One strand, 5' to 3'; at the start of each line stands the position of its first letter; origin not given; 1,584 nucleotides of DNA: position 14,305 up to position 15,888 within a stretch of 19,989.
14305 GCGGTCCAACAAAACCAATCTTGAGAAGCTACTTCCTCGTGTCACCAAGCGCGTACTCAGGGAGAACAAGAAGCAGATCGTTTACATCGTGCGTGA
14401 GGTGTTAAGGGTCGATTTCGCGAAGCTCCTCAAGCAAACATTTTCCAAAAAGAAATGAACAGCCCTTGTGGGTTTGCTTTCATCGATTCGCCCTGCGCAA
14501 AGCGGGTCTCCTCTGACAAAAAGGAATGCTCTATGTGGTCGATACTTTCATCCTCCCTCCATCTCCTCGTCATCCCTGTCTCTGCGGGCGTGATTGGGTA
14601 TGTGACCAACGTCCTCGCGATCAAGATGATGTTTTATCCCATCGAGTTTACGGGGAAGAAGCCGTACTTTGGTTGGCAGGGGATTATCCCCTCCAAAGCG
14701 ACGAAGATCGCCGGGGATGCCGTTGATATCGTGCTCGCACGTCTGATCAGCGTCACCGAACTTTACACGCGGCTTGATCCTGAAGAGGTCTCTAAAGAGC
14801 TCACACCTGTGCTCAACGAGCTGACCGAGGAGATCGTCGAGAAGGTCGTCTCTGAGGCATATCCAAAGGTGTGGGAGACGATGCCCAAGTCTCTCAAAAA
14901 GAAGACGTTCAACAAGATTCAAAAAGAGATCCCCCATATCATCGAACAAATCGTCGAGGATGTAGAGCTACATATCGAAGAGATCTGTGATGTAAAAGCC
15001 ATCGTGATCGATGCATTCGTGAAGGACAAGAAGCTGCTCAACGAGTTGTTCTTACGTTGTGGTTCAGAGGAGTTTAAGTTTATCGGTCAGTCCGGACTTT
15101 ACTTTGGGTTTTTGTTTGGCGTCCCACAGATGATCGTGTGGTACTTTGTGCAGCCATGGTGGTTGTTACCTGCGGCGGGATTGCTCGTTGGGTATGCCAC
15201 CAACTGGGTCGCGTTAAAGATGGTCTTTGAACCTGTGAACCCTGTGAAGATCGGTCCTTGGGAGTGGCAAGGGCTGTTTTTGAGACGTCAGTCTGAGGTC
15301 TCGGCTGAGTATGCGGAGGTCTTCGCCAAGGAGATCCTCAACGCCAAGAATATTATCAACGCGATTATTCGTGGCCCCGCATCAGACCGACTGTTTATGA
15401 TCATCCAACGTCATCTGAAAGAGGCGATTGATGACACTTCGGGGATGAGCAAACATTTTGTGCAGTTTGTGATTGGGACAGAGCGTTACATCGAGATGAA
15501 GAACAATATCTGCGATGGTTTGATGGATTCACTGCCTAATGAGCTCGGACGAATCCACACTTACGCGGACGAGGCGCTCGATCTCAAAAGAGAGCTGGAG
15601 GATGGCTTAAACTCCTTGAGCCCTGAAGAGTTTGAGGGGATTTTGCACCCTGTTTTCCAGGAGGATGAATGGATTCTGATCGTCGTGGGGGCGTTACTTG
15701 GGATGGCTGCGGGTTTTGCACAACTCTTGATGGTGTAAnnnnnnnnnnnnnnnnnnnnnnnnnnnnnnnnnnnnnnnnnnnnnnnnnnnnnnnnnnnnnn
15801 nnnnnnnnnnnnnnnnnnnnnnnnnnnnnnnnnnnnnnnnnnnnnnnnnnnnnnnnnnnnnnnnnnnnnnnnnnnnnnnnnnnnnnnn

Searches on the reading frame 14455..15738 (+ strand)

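Call 8: search_protein_families(library=ncbifam, proteins=[window:14455-15738:+], max_evalue=0.01)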
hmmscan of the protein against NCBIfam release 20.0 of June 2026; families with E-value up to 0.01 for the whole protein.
window:14455-15738:+ (427 aa): 0 families

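Call 9: search_protein_families(library=pfam, proteins=[window:14455-15738:+], max_evalue=0.01)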
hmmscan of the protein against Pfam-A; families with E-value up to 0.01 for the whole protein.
window:14455-15738:+ (427 aa): 1 family
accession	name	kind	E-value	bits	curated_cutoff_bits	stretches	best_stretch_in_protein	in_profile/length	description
PF04286.17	DUF445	-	9.5e-17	62.4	33.8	1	43-143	2-100/368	Protein of unknown function (DUF445)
